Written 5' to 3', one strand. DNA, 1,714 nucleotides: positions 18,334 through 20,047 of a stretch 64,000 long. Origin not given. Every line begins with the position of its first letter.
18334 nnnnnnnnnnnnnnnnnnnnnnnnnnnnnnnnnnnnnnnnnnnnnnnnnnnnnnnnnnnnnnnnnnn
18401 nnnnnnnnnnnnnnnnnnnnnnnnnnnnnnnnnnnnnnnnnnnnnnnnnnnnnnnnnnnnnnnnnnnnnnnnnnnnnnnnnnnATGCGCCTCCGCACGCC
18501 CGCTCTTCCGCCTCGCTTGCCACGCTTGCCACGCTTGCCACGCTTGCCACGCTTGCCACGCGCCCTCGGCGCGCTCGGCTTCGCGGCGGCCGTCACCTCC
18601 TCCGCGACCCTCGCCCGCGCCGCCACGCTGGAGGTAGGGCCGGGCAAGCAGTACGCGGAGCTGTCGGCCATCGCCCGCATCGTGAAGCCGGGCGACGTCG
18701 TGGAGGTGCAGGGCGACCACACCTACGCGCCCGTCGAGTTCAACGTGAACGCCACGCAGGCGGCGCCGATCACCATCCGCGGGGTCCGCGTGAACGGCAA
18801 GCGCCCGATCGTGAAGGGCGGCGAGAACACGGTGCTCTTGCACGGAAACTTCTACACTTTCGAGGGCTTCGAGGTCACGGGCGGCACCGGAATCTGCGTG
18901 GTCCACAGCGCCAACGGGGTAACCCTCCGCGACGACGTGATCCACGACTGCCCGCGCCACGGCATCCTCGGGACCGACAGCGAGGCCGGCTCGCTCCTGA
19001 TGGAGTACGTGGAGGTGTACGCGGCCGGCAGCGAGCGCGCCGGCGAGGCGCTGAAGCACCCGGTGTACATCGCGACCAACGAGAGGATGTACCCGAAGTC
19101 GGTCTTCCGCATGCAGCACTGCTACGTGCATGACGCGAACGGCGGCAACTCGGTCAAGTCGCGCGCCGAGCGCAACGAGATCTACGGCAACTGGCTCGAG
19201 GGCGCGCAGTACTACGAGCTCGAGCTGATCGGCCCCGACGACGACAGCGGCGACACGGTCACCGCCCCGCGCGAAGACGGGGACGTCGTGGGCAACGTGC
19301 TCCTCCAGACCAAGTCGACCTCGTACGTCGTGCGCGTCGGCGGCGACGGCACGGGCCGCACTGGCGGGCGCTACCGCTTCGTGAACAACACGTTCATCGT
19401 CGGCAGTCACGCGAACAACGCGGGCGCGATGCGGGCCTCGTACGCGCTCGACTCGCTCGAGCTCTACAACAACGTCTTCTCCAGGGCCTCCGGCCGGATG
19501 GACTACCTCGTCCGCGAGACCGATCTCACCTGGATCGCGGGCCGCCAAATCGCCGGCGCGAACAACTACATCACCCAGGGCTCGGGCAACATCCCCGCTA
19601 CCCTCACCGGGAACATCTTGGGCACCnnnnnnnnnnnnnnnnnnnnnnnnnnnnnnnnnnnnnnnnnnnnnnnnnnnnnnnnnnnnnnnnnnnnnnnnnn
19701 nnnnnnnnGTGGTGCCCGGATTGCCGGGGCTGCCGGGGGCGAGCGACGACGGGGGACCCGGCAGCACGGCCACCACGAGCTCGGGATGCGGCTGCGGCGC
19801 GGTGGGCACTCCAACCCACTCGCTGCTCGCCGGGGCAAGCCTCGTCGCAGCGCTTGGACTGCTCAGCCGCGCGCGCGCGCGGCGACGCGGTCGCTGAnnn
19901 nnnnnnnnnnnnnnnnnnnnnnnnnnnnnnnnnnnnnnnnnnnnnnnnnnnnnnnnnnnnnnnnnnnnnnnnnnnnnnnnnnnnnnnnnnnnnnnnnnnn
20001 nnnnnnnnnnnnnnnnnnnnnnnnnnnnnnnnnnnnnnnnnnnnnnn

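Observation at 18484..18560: Perfect 9-bp x5 tandem repeat at the start of a surface beta-helix gene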

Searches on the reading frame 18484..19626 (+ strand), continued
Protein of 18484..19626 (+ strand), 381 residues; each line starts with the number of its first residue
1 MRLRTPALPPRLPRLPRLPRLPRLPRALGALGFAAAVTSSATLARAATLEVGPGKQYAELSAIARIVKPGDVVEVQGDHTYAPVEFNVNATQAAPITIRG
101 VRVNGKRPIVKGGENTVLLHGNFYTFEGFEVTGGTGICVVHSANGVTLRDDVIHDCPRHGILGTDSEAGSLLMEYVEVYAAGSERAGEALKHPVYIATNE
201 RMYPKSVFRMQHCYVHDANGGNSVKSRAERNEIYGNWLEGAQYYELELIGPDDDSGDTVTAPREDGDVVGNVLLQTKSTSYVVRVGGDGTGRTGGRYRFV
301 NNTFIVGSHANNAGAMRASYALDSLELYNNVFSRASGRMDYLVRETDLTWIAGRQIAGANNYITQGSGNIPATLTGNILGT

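Call 43: search_protein_families(library=ncbifam, proteins=[P0128, P0125, L003:4669-5619:+, L010:996-2942:+], max_evalue=0.1)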
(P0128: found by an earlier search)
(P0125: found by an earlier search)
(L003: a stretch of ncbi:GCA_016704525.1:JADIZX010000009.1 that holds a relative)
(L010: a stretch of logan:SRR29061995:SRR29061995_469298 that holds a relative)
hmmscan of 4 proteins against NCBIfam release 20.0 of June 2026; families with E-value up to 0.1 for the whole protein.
P0128 (542 aa): 1 family
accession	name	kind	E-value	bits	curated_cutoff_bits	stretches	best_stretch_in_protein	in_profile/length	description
NF041518.1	choice_anch_Q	domain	0.0016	18.7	25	1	386-449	16-57/58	choice-of-anchor Q domain-containing protein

P0125 (543 aa): 2 families
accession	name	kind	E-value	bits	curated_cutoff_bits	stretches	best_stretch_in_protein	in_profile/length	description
NF041518.1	choice_anch_Q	domain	0.0015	18.8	25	1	388-451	16-57/58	choice-of-anchor Q domain-containing protein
TIGR03901.2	MYXO-CTERM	domain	0.005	17.2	20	1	506-543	2-34/34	MYXO-CTERM sorting domain-containing protein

L003:4669-5619:+ (316 aa): 0 families

L010:996-2942:+ (648 aa): 1 family
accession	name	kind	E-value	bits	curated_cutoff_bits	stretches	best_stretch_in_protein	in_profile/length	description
NF033420.0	T6SS_PAAR_dom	equivalog_domain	4.6e-09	36.3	124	1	310-376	18-84/94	type VI secretion system PAAR protein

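Call 53: find_encoding_contigs(protein=P0131, flank=1000, max_places=3)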
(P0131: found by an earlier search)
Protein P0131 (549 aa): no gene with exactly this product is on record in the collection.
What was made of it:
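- Tried and rejected: Exact look-up of P0131, the public protein identical to the window's frameshifted product: not on record, so the source contig could not be fetched (call 53).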

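Call 54: predict_structure(alignment_id=A1)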
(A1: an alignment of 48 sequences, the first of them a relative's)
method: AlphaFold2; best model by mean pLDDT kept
length: 542 residues; sequences in the alignment: 48
mean_pLDDT: 82.2   pTM: 0.78
mean pLDDT of the five models: 82.2, 79.0, 78.7, 77.0, 76.6
residues with pLDDT >= 90: 300; 70-90: 118; 50-70: 59; < 50: 65
segments of 3 or more residues with pLDDT < 50: 1-5, 14-16, 468-520
pLDDT, mean of each block of 10 residues (from residue 1): 46 53 73 66 97 95 98 98 97 97 97 98 96 97 97 92 97 83 81 90 97 87 95 93 81 76 95 91 78 97 89 93 94 94 91 97 96 96 92 95 86 89 87 85 93 65 52 38 34 33 33 39 63 72 48
secondary structure, 60 per line:
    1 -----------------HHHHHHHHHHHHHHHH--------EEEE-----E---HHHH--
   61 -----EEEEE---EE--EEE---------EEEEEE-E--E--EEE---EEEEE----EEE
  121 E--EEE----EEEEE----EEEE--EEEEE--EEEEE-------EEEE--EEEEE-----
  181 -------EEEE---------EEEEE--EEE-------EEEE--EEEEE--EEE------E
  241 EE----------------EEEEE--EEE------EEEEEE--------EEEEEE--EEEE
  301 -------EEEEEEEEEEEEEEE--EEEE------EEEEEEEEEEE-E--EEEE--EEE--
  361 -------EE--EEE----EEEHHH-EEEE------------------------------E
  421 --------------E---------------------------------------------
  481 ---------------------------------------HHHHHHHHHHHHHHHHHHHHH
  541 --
elements in order: H18-33 E42-45 H55-58 E66-70 E78-80 E90-95 E103-105 E109-113 E118-121 E124-126 E131-135 E140-143 E146-150 E153-157 E165-168 E171-175 E188-191 E201-205 E208-210 E218-221 E224-228 E231-233 E240-242 E259-263 E266-268 E275-280 E289-294 E297-300 E308-322 E325-328 E335-345 E350-353 E356-358 E372-374 E379-381 E386-389 H520-540
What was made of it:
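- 18484..18621 (+): Signal-peptide coding region, 46 codons. The n-region is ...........(LPR)5 with 8 Arg, the h-region is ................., and the c-region is ARA|A. AF2 puts a helix on the h-region and low confidence on residues 1-17 of the 3-copy allele (call 54).
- On Sec-type (signal peptidase I) signal peptide: AF2 places a helix on the h-region (call 54).
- On Right-handed parallel beta-helix (pectate-lyase-like fold): AF2 gives mean pLDDT 82 with continuous short strands over residues 42-390 (call 54).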

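Call 56: fold_search(model_id=the predicted structure, library=pdb)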
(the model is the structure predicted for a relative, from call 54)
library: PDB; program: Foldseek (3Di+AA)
matches with E <= 10: 292; with E <= 0.001: 36
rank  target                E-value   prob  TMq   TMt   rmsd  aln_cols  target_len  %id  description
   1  1ru4                  1.7e-08  1.00  0.44  0.58   8.9       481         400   14  Crystal structure of pectate lyase Pel9A (released 2004-04-13)
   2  5gqc_A                1.1e-07  1.00  0.38  0.36  10.2       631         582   12  Crystal structure of lacto-N-biosidase LnbX from Bifidobacterium longum subsp. longum, ligand-free form (released 2017-04-19)
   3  7v6i_A                1.6e-07  1.00  0.35  0.32  10.0       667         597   12  Crystal structure of lacto-N-biosidase BsaX from Bifidobacterium saguini, lacto-N-biose complex (released 2022-02-09)
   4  5gqc_D                6.0e-07  1.00  0.32  0.31  12.8       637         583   12  Crystal structure of lacto-N-biosidase LnbX from Bifidobacterium longum subsp. longum, ligand-free form (released 2017-04-19)
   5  6kqs_A                3.6e-06  1.00  0.29  0.25  16.6       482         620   12  Crystal Structure of GH136 lacto-N-biosidase from Eubacterium ramulus - selenomethionine derivative (released 2020-06-10)
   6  6kfn                  4.3e-06  1.00  0.34  0.57   8.6       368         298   15  Crystal structure of alginate lyase from Paenibacillus sp. str. FPU-7 (released 2019-10-30)
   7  7v6m_A                5.2e-06  1.00  0.36  0.34  12.4       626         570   12  Crystal structure of lacto-N-biosidase TnX from Tynzenella nexilis, lacto-N-biose complex (released 2022-02-09)
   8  7o79                  1.6e-05  1.00  0.31  0.38  11.1       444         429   12  Structure of the PL6 family polysaccharide lyase Pedsa3628 from Pseudopedobacter saltans (released 2021-07-28)
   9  7o84_B                2.0e-05  1.00  0.34  0.43   8.3       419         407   10  Structure of the PL6 family alginate lyase Pedsa0632 from Pseudopedobacter saltans in complex with substrate (released 2021-07-28)
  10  7o78_B                2.0e-05  1.00  0.32  0.35   9.6       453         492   10  Structure of the PL6 family chondroitinase B from Pseudopedobacter saltans, Pedsa3807 (released 2021-07-28)
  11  8bwk_D                2.0e-05  1.00  0.36  0.29  13.0       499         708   12  Metagenomic derived PL6 alginate lyase (released 2023-12-20)
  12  7o7a_B                2.3e-05  1.00  0.32  0.40   8.8       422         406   10  Structure of the PL6 family alginate lyase Pedsa0632 from Pseudopedobacter saltans (released 2021-07-28)
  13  1ofm_A                4.1e-05  1.00  0.30  0.34  12.6       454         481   12  CRYSTAL STRUCTURE OF CHONDROITINASE B COMPLEXED TO CHONDROITIN 4-SULFATE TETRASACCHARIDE (released 2004-04-19)
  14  6kqt_A                4.1e-05  1.00  0.28  0.25  16.1       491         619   11  Crystal Structure of GH136 lacto-N-biosidase from Eubacterium ramulus - native protein (released 2020-06-10)
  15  7o7a_A                5.9e-05  1.00  0.38  0.48   6.6       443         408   10  Structure of the PL6 family alginate lyase Pedsa0632 from Pseudopedobacter saltans (released 2021-07-28)
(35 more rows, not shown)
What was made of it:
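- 18622..19627 (+): Mature right-handed beta-helix domain, in the frame of the ATG. AF2 model and Foldseek match to 1ru4 at E 1.7e-8 (calls 54, 56).
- On Right-handed parallel beta-helix (pectate-lyase-like fold): Foldseek PDB finds 1ru4 pectate lyase Pel9A at E 1.7e-8, followed by GH136 and PL6 enzymes (call 56).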

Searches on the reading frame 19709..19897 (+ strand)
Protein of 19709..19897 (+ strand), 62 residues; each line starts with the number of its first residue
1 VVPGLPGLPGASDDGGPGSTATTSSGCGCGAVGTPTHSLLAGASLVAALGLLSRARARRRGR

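Call 7: search_protein_families(library=ncbifam, proteins=[window:19709-19897:+], max_evalue=0.1)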
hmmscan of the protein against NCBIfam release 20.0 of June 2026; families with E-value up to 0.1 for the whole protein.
window:19709-19897:+ (62 aa): 2 families
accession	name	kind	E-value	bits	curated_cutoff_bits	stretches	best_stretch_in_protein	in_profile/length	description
NF045638.1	Mrt_dep_phytase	exception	0.0046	15.7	440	1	8-57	384-429/430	myxosortase-dependent phytase-like phosphatase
TIGR03901.2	MYXO-CTERM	domain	0.017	15.5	20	1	25-60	2-34/34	MYXO-CTERM sorting domain-containing protein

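Call 9: search_protein_families(library=pfam, proteins=[window:19709-19897:+], max_evalue=0.1)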
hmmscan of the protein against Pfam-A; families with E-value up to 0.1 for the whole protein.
window:19709-19897:+ (62 aa): 0 families
